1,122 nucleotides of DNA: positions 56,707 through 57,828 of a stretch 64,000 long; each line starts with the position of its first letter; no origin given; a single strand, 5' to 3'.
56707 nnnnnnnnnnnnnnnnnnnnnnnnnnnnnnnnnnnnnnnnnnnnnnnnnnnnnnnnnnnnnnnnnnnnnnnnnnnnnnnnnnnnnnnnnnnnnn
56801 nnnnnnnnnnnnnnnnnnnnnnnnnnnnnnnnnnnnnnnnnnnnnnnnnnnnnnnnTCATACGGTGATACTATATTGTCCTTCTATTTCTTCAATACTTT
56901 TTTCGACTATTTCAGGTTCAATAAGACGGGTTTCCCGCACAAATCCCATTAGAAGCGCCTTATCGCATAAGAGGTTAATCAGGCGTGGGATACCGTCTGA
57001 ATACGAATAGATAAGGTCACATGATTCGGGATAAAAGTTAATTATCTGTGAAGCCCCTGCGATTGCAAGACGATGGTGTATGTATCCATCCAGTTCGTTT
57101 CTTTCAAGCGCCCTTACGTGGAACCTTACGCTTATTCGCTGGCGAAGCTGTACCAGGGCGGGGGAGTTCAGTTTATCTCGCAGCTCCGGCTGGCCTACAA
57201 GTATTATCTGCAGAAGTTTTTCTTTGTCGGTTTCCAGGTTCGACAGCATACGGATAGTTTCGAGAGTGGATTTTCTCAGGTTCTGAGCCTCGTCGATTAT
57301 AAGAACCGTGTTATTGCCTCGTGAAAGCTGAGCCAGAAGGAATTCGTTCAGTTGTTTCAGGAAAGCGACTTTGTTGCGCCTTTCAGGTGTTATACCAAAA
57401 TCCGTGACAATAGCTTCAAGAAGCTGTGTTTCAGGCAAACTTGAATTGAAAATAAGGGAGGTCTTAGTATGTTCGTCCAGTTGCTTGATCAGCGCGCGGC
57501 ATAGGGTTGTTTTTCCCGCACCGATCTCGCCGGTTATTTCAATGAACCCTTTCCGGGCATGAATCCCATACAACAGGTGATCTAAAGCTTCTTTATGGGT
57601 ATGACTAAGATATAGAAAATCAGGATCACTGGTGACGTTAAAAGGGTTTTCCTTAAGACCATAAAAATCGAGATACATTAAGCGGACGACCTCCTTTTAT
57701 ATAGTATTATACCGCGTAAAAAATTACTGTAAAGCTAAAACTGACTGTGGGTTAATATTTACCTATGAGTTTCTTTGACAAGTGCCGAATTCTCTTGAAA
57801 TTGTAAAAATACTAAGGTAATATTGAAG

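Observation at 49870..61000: Dense c-di-GMP-type signalling neighbourhood: GAF-GAF-HD-GYP operon, three single-domain PilZ proteins, ExeA/GspB pair, exosortase-associated-like small protein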

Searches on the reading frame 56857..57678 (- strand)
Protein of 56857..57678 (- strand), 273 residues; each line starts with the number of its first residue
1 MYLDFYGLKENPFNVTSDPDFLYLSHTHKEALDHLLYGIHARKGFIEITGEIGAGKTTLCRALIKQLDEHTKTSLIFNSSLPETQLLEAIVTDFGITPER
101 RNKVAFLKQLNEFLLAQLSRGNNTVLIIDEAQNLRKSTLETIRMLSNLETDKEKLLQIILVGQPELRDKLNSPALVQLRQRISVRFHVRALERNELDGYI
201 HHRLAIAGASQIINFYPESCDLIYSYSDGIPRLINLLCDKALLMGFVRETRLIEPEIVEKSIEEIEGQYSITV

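Call 3: search_protein_families(library=pfam, proteins=[window:56857-57678:-], max_evalue=0.1)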
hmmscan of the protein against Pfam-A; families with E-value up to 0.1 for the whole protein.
window:56857-57678:- (273 aa): 48 families (the best 25 are shown)
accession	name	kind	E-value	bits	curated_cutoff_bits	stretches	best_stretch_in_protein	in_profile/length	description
PF13401.12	AAA_22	-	1.1e-28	100.5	27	1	42-170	4-130/130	AAA domain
PF13191.12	AAA_16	-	3e-12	47.8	32.6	1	29-156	9-165/167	AAA ATPase domain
PF01637.24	ATPase_2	-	5.1e-07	30.2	33.2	1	45-235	22-223/225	ATPase domain predominantly from Archaea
PF09848.15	SLFN-g3_helicase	-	7e-06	26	24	1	48-138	6-95/354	Schlafen group 3, DNA/RNA helicase domain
PF20703.3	nSTAND1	-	7.7e-06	26.2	27.1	1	30-208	21-204/379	Novel STAND NTPase 1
PF13173.12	AAA_14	-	1.4e-05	25.5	27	1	47-147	6-86/129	AAA domain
PF24883.2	NPHP3_N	-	4.2e-05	24.2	24.8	1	44-77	23-58/164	Nephrocystin 3, N-terminal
PF00004.35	AAA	-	7.1e-05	23.7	21.2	1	48-183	3-124/131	ATPase family associated with various cellular activities (AAA)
PF00005.33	ABC_tran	-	0.0002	22.4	25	1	46-136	14-80/137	ABC transporter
PF13604.12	AAA_30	-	0.00022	21.5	27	1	42-164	17-125/191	AAA domain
PF02367.23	TsaE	-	0.00023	21.5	26.6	1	41-69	19-47/128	Threonylcarbamoyl adenosine biosynthesis protein TsaE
PF02492.25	cobW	-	0.00024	21.2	20.7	1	47-79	4-36/180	CobW/HypB/UreG, nucleotide-binding domain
PF03266.21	NTPase_1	-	0.00026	21.3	23.9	1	46-70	2-26/168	NTPase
PF05621.17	TniB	-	0.00033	20.6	22.4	1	45-181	37-178/189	Bacterial TniB protein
PF13238.12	AAA_18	-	0.00042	21.2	29.4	1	46-130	1-79/128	AAA domain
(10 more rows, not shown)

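Call 4: search_protein_families(library=ncbifam, proteins=[window:56857-57678:-], max_evalue=0.1)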
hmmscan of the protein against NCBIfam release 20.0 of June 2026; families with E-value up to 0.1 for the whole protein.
window:56857-57678:- (273 aa): 47 families (the best 25 are shown)
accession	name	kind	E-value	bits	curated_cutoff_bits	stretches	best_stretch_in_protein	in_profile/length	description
TIGR03015.1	pepcterm_ATPase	hypoth_equivalog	6.1e-98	327.5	324.5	1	1-266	1-267/269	XrtA/PEP-CTERM system-associated ATPase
TIGR02782.1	TrbB_P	equivalog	0.0007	19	304.55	1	30-73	124-166/303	P-type conjugative transfer ATPase TrbB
NF041000.1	ATPase_ComGA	equivalog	0.0022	17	300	1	30-75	115-160/267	competence type IV pilus ATPase ComGA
TIGR00150.1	T6A_YjeE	equivalog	0.0031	17.4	60.1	1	43-69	22-48/135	tRNA (adenosine(37)-N6)-threonylcarbamoyltransferase complex ATPase subunit type 1 TsaE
NF010248.0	PRK13695.1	equivalog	0.0036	17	156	1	46-71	6-31/180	NTPase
TIGR02928.1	TIGR02928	subfamily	0.0044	15.9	181.3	1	46-180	43-192/366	orc1/cdc6 family replication initiation protein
TIGR02673.1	FtsE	equivalog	0.0045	16.7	264.85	1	28-72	14-57/214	cell division ATP-binding protein FtsE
TIGR03608.1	L_ocin_972_ABC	subfamily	0.0045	16.5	254.85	1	29-150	11-124/206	putative bacteriocin export ABC transporter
TIGR02397.1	dnaX_nterm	equivalog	0.0048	16.2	250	1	49-261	42-238/355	DNA polymerase III subunit gamma/tau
NF003301.0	PRK04301.1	equivalog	0.0054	15.9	259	1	27-73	85-131/316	DNA repair and recombination protein RadA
TIGR02315.1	ABC_phnC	equivalog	0.007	15.8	266.1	1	42-79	27-63/243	phosphonate ABC transporter ATP-binding protein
TIGR01420.1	pilT_fam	subfamily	0.008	15.4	319.1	1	39-76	118-155/343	PilT/PilU family type 4a pilus ATPase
TIGR02236.1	recomb_radA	equivalog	0.0083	15.5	361.15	1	27-145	80-197/311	DNA repair and recombination protein RadA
NF053861.1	DS8_antiphage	equivalog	0.0083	13.9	790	1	43-155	370-476/994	anti-phage protein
NF047389.1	ATPase_Sll1717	subfamily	0.0092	15.1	75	1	48-151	34-138/454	P-loop ATPase, Sll1717 family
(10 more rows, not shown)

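Call 8: find_related_loci(query=window:56857-57678:-, collection=genome_contigs, flank=10000)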
Query window:56857-57678:- (273 aa) in genome_contigs; peptide patterns used: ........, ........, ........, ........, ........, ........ (x = any residue, [..] = any of these).
560 stretches matched a pattern; 397 encode a relative of the query (tblastn E <= 1e-3); the best 80 are kept; 80 distinct loci.
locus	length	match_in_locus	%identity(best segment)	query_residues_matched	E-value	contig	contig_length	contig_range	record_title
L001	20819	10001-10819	81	1-273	2e-153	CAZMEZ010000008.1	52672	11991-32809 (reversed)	MAG TPA_asm: uncultured Planctomycetia bacterium isolate SRP141376_co1_78 genome assembly, contig: NODE_1609_length_5267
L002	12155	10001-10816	76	1-272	6e-141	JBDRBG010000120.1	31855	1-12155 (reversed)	MAG: Candidatus Omnitrophota bacterium isolate MEGAHIT-group-1.1043 k141_5911168, whole genome shotgun sequence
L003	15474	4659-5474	73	1-272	2e-135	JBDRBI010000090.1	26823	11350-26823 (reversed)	MAG: Candidatus Omnitrophota bacterium isolate MEGAHIT-group-1.110 k141_9190375, whole genome shotgun sequence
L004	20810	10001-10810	74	1-270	1e-134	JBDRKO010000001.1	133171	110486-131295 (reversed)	MAG: Candidatus Omnitrophota bacterium isolate MEGAHIT-group-1.726 k141_2382, whole genome shotgun sequence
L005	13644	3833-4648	73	1-272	3e-131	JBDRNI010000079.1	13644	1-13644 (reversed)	MAG: Candidatus Omnitrophota bacterium isolate MEGAHIT-group-1.881 k141_1258238, whole genome shotgun sequence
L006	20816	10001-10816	69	1-272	2e-126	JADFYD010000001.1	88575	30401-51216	MAG: Candidatus Omnitrophota bacterium isolate nDJH6bin13 nDJH6_bin13_NODE_1_length_88575_cov_2.126560, whole genome sho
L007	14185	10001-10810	76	1-270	2e-139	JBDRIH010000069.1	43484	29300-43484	MAG: Candidatus Omnitrophota bacterium isolate MEGAHIT-group-1.574 k141_2241764, whole genome shotgun sequence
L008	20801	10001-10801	67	1-267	3e-122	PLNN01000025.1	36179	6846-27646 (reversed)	MAG: Candidatus Omnitrophota bacterium isolate fen_1320 73.20120800_E1X.39_contig_13507, whole genome shotgun sequence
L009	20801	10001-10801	65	1-267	1e-120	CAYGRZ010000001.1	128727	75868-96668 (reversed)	MAG TPA_asm: uncultured Planctomycetia bacterium isolate ERP119294_co1_123 genome assembly, contig: NODE_140_length_1287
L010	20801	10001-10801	66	1-267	4e-120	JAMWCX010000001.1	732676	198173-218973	MAG: Candidatus Omnitrophota bacterium isolate QZM4_2.bins.201.Tibet NODE_4_length_732676_cov_4.377431, whole genome sho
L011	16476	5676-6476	66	1-267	2e-119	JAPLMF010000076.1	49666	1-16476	MAG: Candidatus Omnitrophota bacterium isolate LacPavin_0419_WC70L_MAG_47_7 LacPavin_0419_WC70L_scaffold_148022, whole g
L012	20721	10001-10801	66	1-267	6e-119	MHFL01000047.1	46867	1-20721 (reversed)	MAG: Omnitrophica bacterium RIFCSPLOWO2_01_FULL_45_10 rifcsplowo2_01_scaffold_5498, whole genome shotgun sequence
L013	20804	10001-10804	65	1-268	5e-119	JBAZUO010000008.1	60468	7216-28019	MAG: Candidatus Omnitrophota bacterium isolate SO_2017_GW1_230 NODE_2704_length_60468_cov_1.220281_OW334_2017, whole gen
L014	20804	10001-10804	66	1-268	2e-118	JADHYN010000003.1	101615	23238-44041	MAG: Candidatus Omnitrophota bacterium isolate BS750m-G80 BS-750m-C61, whole genome shotgun sequence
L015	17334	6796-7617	64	1-273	3e-118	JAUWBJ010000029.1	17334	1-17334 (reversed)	MAG: Candidatus Omnitrophota bacterium isolate CSMAG_1317 CSMAG_1317_k141_1368008_length_17334_cov_6.9923, whole genome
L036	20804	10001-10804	60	1-268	1e-106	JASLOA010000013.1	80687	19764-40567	MAG: Kiritimatiellia bacterium isolate Arabian11_MAG_24 c_000000404580, whole genome shotgun sequence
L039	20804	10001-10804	59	1-268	5e-106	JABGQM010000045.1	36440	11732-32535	MAG: Verrucomicrobia bacterium isolate co234_bin56 co234_bin56_Ctg45, whole genome shotgun sequence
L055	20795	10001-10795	58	1-265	9e-100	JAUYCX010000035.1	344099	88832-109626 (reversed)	MAG: Candidatus Omnitrophota bacterium isolate C20_maxbin.112_sub C20_k141_170329, whole genome shotgun sequence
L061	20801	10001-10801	56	1-267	5e-97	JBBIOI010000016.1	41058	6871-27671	MAG: Deltaproteobacteria bacterium isolate TCS170221_bin_276 NODE_719_length_41058_cov_4.15018, whole genome shotgun seq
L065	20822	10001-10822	54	1-272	7e-94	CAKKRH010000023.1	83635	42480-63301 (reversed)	Omnitrophica bacterium GWA2_41_15 isolate Hainich-H52-bin157-1 genome assembly, contig: H52-bin157_1_Hain_H52_02um_R3_97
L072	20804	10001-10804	51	1-268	9e-88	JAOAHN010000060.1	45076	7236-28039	MAG: Candidatus Hydrogenedentota bacterium isolate SKW61 k141_1656853, whole genome shotgun sequence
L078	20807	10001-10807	49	1-268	8e-85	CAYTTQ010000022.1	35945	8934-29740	MAG TPA_asm: uncultured Desulfobacterales bacterium isolate binchicken_co17_432 genome assembly, contig: NODE_3342_lengt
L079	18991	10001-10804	52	1-268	9e-85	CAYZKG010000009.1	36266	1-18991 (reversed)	MAG TPA_asm: uncultured Nitrospira sp. isolate binchicken_co21_433 genome assembly, contig: NODE_373_length_36266_cov_7.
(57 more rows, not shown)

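Call 12: find_encoding_contigs(protein=window:56857-57678:-, flank=10000, max_places=4)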
Protein window:56857-57678:- (273 aa): 6 contigs read that carry it; 4 places shown.
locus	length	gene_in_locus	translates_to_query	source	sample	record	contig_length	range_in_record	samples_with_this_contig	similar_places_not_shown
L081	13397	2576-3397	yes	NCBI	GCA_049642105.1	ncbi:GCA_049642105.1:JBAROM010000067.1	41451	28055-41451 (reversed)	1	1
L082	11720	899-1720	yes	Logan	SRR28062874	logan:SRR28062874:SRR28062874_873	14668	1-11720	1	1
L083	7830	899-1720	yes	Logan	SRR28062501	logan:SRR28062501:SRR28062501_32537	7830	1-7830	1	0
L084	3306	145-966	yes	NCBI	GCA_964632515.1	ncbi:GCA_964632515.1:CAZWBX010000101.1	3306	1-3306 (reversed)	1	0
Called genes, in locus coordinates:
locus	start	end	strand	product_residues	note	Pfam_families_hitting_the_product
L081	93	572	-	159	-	PF04463:2-thiour_desulf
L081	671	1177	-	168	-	-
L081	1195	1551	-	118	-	PF07238:PilZ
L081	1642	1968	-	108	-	-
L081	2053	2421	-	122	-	PF07238:PilZ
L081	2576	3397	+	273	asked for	PF13191:AAA_16, PF20703:nSTAND1 (weak), PF01637:ATPase_2 (weak), PF09848:SLFN-g3_helicase (weak), PF13173:AAA_14 (weak), PF13401:AAA_22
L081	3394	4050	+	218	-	-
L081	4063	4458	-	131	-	PF13279:4HBT_2, PF03061:4HBT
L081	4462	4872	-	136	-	PF01894:YjbQ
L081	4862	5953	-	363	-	PF00465:Fe-ADH, PF13685:Fe-ADH_2, PF01761:DHQ_synthase, PF24621:DHQS_C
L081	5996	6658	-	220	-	PF03853:YjeF_N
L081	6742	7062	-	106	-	PF01588:tRNA_bind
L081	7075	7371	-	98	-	-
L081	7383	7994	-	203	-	PF05036:SPOR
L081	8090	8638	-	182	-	-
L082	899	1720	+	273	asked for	PF13191:AAA_16, PF20703:nSTAND1 (weak), PF01637:ATPase_2 (weak), PF09848:SLFN-g3_helicase (weak), PF13173:AAA_14 (weak), PF13401:AAA_22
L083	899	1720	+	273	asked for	PF13191:AAA_16, PF20703:nSTAND1 (weak), PF01637:ATPase_2 (weak), PF09848:SLFN-g3_helicase (weak), PF13173:AAA_14 (weak), PF13401:AAA_22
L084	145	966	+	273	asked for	PF13191:AAA_16, PF20703:nSTAND1 (weak), PF01637:ATPase_2 (weak), PF09848:SLFN-g3_helicase (weak), PF13173:AAA_14 (weak), PF13401:AAA_22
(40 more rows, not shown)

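Call 40: search_protein_families(library=ncbifam, proteins=[L001:2258-2707:-, L001:2710-4581:-, L001:1743-2156:-], max_evalue=0.05)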
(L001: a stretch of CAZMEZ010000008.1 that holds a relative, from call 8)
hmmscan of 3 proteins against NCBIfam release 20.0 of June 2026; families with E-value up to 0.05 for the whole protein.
L001:2258-2707:- (149 aa): 3 families
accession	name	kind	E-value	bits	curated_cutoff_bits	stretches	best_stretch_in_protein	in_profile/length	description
TIGR04073.1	exo_TIGR04073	subfamily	3.1e-19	68.8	50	1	71-141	2-71/75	exosortase system-associated protein, TIGR04073 family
NF047834.1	TyrosinaseMelC2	equivalog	0.02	14.2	450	1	46-88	144-186/272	tyrosinase MelC2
NF053514.2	JUQZ_fam_ocin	equivalog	0.048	13.9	40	0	27-59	1-33/107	BLB8/JUQZ-1 family protein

L001:2710-4581:- (623 aa): 6 families
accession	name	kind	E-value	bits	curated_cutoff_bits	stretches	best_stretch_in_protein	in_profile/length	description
NF041096.1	esterase_EstD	equivalog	1.4e-10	40.9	600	1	312-532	147-355/421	esterase EstD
NF047920.1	lactonase_UilS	equivalog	2.6e-10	40.5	400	1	341-551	37-251/285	UilS family quorum-quenching N-acyl-homoserine lactonase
TIGR03100.1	hydr1_PEP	hypoth_equivalog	2.7e-05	23.6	168.45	1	341-401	42-101/274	hydrolase 1, exosortase A system-associated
TIGR03101.1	hydr2_PEP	hypoth_equivalog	0.00054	19.6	202.75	1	344-431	44-129/266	hydrolase 2, exosortase A system-associated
NF058544.1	IVPilMotSglTMyx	equivalog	0.0007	19.5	300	1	325-444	31-146/210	type IV pili motility protein SglT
TIGR03611.1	RutD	equivalog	0.049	13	238.5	0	354-432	37-111/258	pyrimidine utilization protein D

L001:1743-2156:- (137 aa): 1 family
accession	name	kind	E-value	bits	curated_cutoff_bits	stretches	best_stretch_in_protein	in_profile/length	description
TIGR02266.1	gmx_TIGR02266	paralog_domain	4.8e-07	29.9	68.7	1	28-123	1-94/96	TIGR02266 family protein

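Call 41: search_protein_families(library=pfam, proteins=[L001:2710-4581:-, L001:2258-2707:-, L061:8321-9961:+, L061:12227-13954:+, L061:5532-7271:+, L078:12643-14955:+, L078:10001-11632:+, L061:11071-12207:+, L036:13285-14802:+], max_evalue=0.01)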
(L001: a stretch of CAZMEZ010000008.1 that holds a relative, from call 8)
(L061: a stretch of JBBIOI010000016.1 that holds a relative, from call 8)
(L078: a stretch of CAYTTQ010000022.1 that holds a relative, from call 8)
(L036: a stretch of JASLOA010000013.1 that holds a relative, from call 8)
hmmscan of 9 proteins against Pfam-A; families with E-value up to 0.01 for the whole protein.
L001:2710-4581:- (623 aa): 6 families
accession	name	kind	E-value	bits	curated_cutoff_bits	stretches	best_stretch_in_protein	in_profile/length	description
PF00561.26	Abhydrolase_1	-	1.6e-06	28.4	25.8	1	348-548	19-227/245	alpha/beta hydrolase fold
PF12146.15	Hydrolase_4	-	1.2e-05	25.1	27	1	346-435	21-109/239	Serine aminopeptidase, S33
PF02129.25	Peptidase_S15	-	8.5e-05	22.8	23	1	312-422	5-115/262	X-Pro dipeptidyl-peptidase (S15 family)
PF00326.27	Peptidase_S9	-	0.00039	20.4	22.6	1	352-432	10-94/213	Prolyl oligopeptidase family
PF01738.24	DLH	-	0.002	18.2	21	0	314-430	3-125/217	Dienelactone hydrolase family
PF12697.13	Abhydrolase_6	-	0.007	17.5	26.3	0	350-538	22-182/217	Alpha/beta hydrolase family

L001:2258-2707:- (149 aa): 0 families

L061:8321-9961:+ (546 aa): 4 families
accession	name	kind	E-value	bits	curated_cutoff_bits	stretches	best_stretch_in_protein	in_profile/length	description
PF00263.26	Secretin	-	2.6e-45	154.5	27.5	1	368-534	1-167/169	Bacterial type II and III secretion system protein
PF07660.19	STN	-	9.9e-10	38.5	28.4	1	89-136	1-51/52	Secretin and TonB N terminus short domain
PF21305.2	type_II_gspD_N0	-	2.8e-05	24.3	27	1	72-117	4-53/71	GspD-like, N0 domain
PF07655.18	Secretin_N_2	-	0.0051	17.7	23.4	0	141-211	1-77/91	Secretin N-terminal domain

L061:12227-13954:+ (575 aa): 8 families
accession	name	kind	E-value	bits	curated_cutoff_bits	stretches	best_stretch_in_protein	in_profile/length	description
PF00437.27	T2SSE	-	5.6e-139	463.3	24.9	1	188-570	6-370/370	Type II/IV secretion system protein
PF05157.20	MshEN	-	1.7e-25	89.3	23.1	1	59-144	1-87/90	MshEN domain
PF13401.12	AAA_22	-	0.00027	21.7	27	1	323-362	4-43/130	AAA domain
PF13191.12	AAA_16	-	0.00045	21.2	32.6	1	316-438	12-124/167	AAA ATPase domain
PF25199.1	nSTAND_NTPase5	-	0.00096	19.4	34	1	318-365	35-83/145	Novel STAND NTPase 5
PF13476.12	AAA_23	-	0.0022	19.1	27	1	314-343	15-38/201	AAA domain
PF13555.12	AAA_29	-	0.0023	18.1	27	1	322-347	20-45/61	P-loop containing region of AAA domain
PF13604.12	AAA_30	-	0.0097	16.1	27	0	317-355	11-49/191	AAA domain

L061:5532-7271:+ (579 aa): 4 families
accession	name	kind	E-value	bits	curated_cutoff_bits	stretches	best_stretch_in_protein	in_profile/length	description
PF11104.14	PilM_2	-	6.2e-38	131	27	1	19-369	1-337/340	Type IV pilus assembly protein PilM;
PF14450.12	FtsA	-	5e-09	37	31.8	1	194-347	1-121/127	Cell division protein FtsA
PF06723.19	MreB_Mbl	-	3.8e-06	26.4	27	1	187-335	141-303/327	MreB/Mbl protein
PF05137.18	PilN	-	4e-05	24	22.8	1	471-568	2-77/78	Fimbrial assembly protein (PilN)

L078:12643-14955:+ (770 aa): 3 families
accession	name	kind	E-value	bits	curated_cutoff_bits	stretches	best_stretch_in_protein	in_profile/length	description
PF00263.26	Secretin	-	5e-45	153.6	27.5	1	547-704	2-168/169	Bacterial type II and III secretion system protein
PF03958.22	Secretin_N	-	1.6e-34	118.4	28.2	3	384-458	2-68/69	Bacterial type II/III secretion system short domain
PF21305.2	type_II_gspD_N0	-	4.6e-26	90.9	27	1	136-204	2-71/71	GspD-like, N0 domain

L078:10001-11632:+ (543 aa): 15 families
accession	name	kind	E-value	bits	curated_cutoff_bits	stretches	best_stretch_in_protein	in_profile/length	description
PF13401.12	AAA_22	-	1.8e-28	99.8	27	1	41-171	3-130/130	AAA domain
PF01471.23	PG_binding_1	-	1.2e-13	51.5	23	1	483-535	3-56/57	Putative peptidoglycan binding domain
PF13191.12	AAA_16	-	2e-08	35.4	32.6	1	28-155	8-163/167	AAA ATPase domain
PF13245.12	AAA_19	-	3.1e-05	24.6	25.1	1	43-164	11-125/134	AAA domain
PF13173.12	AAA_14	-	0.00012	22.5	27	1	45-163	4-97/129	AAA domain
PF01443.25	Viral_helicase1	-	0.00015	22.1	21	1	47-149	2-85/228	Viral superfamily 1 RNA helicase core domain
PF05621.17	TniB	-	0.00029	20.8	22.4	1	40-182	32-178/189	Bacterial TniB protein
PF00004.35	AAA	-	0.00033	21.6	21.2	1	48-139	3-73/131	ATPase family associated with various cellular activities (AAA)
PF13604.12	AAA_30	-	0.00061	20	27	1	40-166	15-126/191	AAA domain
PF20703.3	nSTAND1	-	0.00096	19.3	27.1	1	30-202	21-197/379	Novel STAND NTPase 1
PF09848.15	SLFN-g3_helicase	-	0.0037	17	24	1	46-137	4-93/354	Schlafen group 3, DNA/RNA helicase domain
PF00437.27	T2SSE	-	0.0055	15.8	24.9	1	30-77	129-173/370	Type II/IV secretion system protein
PF01637.24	ATPase_2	-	0.0065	16.7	33.2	0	44-143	21-135/225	ATPase domain predominantly from Archaea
PF06745.19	ATPase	-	0.0075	16.1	26.6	0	31-66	7-42/231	KaiC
PF00005.33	ABC_tran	-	0.0091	17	25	0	45-83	13-51/137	ABC transporter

L061:11071-12207:+ (378 aa): 41 families (the best 25 are shown)
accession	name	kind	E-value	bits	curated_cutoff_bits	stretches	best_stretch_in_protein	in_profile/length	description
PF00515.34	TPR_1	-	1.3e-47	158.1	27.8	5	225-257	2-34/34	Tetratricopeptide repeat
PF07719.23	TPR_2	-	3.6e-45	148.8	27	5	259-291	2-34/34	Tetratricopeptide repeat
PF13414.12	TPR_11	-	2.7e-40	136.2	26.8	4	267-306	3-42/42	TPR repeat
PF13181.12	TPR_8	-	3e-38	127.2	25.7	5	225-257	2-34/34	Tetratricopeptide repeat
PF13431.12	TPR_17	-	2.6e-37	124.4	24.4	4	212-242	1-31/34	Tetratricopeptide repeat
PF13424.12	TPR_12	-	5.6e-28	97.4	30.1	2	225-287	4-74/77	Tetratricopeptide repeat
PF14559.12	TPR_19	-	6.2e-27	94.2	25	4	235-291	2-58/68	Tetratricopeptide repeat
PF13174.12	TPR_6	-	1.4e-23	82.3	26.3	2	229-256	5-32/33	Tetratricopeptide repeat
PF13176.12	TPR_7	-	2e-22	77.7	27.9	2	260-289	1-32/36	Tetratricopeptide repeat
PF13432.12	TPR_16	-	1e-21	77.4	32.7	3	234-291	7-64/65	Tetratricopeptide repeat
PF13428.12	TPR_14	-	5e-18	64.2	23.5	3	225-265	2-42/44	Tetratricopeptide repeat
PF13374.12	TPR_10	-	6e-18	64.7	27.5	2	260-287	4-31/42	Tetratricopeptide repeat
PF13371.12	TPR_9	-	5.1e-13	49.3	35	3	266-328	3-65/73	Tetratricopeptide repeat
PF24575.1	TPR_Slam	-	6.4e-11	43.1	35.2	1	187-226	44-83/104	Surface lipoprotein assembly modifier, N-terminal TPR repeats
PF23914.1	TPR_CcmH_CycH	-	5.2e-10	39.8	42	2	203-290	63-153/158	Cytochrome c-type biogenesis protein H TPR domain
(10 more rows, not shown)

L036:13285-14802:+ (505 aa): 26 families (the best 25 are shown)
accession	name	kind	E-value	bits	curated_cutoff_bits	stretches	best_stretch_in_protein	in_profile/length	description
PF07719.23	TPR_2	-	3e-32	108.5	27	3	383-413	3-33/34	Tetratricopeptide repeat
PF14559.12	TPR_19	-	7.4e-30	103.5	25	5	393-456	3-66/68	Tetratricopeptide repeat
PF00515.34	TPR_1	-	1.3e-28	98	27.8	2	383-413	3-33/34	Tetratricopeptide repeat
PF13432.12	TPR_16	-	2.4e-24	85.8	32.7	4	385-442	1-58/65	Tetratricopeptide repeat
PF13414.12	TPR_11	-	5.3e-23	80.9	26.8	3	358-390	5-37/42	TPR repeat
PF13181.12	TPR_8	-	7.8e-23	79.1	25.7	1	383-413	3-33/34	Tetratricopeptide repeat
PF13431.12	TPR_17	-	1.1e-22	78.8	24.4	1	369-402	1-34/34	Tetratricopeptide repeat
PF13428.12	TPR_14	-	2.9e-22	77.3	23.5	2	382-423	2-43/44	Tetratricopeptide repeat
PF13174.12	TPR_6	-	6.8e-17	61.3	26.3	0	76-99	2-25/33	Tetratricopeptide repeat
PF13424.12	TPR_12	-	4.5e-16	59.2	30.1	2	383-442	5-72/77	Tetratricopeptide repeat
PF23914.1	TPR_CcmH_CycH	-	4.7e-16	59.5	42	1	372-478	41-150/158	Cytochrome c-type biogenesis protein H TPR domain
PF13176.12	TPR_7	-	2.1e-15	55.9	27.9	0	78-107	3-32/36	Tetratricopeptide repeat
PF12895.13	ANAPC3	-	2.2e-11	44.3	27.2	1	395-474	3-81/82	Anaphase-promoting complex, cyclosome, subunit 3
PF07721.20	TPR_4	-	9e-10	38.7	27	0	451-473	3-25/26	Tetratricopeptide repeat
PF25062.1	ARM_TT21_N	-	2.3e-09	37.8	40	1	44-188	31-181/222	Tetratricopeptide repeat protein 21 N-terminal ARM repeat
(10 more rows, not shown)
